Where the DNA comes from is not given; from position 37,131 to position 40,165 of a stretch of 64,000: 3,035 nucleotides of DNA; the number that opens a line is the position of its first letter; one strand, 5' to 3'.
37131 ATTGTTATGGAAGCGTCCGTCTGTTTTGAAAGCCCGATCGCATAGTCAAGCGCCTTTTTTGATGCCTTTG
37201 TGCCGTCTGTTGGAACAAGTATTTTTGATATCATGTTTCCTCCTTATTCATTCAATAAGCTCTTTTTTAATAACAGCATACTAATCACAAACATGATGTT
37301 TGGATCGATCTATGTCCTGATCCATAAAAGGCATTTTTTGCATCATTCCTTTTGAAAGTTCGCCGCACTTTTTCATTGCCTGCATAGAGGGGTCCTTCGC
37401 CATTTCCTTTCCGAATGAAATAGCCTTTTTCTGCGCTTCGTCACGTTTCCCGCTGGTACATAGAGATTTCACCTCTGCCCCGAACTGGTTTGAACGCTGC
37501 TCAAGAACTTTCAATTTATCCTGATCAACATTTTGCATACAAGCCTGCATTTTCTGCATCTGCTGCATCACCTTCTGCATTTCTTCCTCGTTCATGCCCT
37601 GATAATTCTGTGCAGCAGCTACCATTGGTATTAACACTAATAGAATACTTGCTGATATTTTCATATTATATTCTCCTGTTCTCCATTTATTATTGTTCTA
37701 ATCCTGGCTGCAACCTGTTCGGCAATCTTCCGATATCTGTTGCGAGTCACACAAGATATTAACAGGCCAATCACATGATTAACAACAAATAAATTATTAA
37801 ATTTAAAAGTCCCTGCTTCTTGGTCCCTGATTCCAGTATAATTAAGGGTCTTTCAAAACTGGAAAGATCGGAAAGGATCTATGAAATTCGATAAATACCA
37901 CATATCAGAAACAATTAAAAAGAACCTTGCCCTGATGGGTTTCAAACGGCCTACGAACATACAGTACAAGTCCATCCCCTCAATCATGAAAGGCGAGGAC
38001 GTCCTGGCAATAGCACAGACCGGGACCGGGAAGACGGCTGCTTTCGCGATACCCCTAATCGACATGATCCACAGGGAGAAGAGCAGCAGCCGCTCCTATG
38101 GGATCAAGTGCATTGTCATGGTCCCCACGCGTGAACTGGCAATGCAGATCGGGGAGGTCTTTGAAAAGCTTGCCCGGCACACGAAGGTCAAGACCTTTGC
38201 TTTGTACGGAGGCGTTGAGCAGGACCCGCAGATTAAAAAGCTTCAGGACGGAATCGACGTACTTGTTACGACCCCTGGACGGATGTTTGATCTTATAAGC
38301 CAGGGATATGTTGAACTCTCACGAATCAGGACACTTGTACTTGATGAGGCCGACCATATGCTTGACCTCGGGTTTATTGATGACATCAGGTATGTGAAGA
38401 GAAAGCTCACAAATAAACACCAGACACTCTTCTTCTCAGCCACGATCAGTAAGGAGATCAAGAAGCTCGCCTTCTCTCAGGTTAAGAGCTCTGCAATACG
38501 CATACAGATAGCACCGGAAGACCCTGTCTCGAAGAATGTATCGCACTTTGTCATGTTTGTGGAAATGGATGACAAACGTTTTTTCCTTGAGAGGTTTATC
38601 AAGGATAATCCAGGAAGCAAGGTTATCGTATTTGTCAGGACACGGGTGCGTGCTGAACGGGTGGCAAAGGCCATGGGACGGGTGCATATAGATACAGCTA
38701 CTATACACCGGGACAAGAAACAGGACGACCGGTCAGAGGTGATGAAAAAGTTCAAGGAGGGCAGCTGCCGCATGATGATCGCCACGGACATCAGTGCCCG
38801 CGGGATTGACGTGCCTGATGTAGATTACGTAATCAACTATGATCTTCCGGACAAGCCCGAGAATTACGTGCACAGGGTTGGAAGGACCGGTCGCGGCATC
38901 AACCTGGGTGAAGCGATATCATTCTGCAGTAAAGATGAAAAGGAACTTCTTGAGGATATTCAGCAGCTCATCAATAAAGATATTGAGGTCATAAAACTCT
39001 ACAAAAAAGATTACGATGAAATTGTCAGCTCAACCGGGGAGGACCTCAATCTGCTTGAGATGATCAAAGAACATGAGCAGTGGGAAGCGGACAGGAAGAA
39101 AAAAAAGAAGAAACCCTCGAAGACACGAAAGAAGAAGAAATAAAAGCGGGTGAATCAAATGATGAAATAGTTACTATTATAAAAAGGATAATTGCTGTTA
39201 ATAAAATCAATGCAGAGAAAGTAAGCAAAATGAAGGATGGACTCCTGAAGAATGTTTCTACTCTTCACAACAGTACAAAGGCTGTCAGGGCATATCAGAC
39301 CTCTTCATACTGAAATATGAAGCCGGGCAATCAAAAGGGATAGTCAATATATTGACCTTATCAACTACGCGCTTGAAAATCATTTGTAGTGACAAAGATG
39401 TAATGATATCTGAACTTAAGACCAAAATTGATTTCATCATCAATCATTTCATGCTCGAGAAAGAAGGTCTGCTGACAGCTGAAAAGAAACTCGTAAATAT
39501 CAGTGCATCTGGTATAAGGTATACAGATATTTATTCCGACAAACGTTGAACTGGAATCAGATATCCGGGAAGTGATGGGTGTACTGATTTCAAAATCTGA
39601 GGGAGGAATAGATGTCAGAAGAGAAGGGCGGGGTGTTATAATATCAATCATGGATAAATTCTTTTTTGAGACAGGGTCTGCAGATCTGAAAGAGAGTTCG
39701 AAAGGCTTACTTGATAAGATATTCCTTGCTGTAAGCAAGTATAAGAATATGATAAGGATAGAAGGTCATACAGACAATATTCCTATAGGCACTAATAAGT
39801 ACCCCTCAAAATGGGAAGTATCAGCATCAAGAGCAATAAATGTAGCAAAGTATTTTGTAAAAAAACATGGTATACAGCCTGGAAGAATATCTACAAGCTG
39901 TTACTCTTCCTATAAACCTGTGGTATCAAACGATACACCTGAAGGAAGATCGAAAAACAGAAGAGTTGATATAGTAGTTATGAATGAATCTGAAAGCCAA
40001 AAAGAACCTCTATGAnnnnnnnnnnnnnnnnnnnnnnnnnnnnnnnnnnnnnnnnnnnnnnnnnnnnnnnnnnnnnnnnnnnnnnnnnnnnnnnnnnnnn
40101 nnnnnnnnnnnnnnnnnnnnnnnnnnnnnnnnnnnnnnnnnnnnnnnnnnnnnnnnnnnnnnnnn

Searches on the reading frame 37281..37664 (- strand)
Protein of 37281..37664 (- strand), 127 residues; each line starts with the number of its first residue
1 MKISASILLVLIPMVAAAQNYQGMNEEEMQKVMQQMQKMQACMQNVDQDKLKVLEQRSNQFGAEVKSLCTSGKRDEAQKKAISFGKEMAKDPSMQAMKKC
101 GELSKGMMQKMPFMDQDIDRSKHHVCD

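Call 29: search_protein_families(library=pfam, proteins=[window:37281-37664:-])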
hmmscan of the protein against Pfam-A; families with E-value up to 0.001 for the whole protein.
window:37281-37664:- (127 aa): 1 family
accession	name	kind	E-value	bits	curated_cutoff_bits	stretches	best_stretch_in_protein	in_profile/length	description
PF14842.11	FliG_N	-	0.00065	20.7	25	1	5-63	8-63/104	FliG N-terminal domain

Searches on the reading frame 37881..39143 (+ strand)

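Call 29: search_protein_families(library=pfam, proteins=[window:37881-39143:+])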
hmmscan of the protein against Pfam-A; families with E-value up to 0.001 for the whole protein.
window:37881-39143:+ (420 aa): 3 families
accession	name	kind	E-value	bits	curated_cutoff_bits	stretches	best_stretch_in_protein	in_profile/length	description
PF00270.35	DEAD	-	5.6e-51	173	26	1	25-195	1-166/167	DEAD/DEAH box helicase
PF00271.37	Helicase_C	-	1.7e-35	122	23.5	1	235-338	5-108/110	Helicase conserved C-terminal domain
PF04851.21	ResIII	-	1.4e-08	35.3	22.5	1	37-190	22-163/164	Type III restriction enzyme, res subunit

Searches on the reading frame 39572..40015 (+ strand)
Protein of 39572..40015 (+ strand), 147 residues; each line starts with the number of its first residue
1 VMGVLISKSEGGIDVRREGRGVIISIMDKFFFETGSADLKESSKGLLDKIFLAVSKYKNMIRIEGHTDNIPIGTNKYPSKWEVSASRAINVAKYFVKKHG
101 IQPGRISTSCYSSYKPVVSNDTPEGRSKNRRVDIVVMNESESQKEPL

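Call 29: search_protein_families(library=pfam, proteins=[window:39572-40015:+])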
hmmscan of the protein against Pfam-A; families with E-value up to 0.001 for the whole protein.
window:39572-40015:+ (147 aa): 1 family
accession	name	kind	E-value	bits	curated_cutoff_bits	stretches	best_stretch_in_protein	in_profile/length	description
PF00691.25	OmpA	-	1.1e-21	77.5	27.2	1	31-130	1-98/98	OmpA family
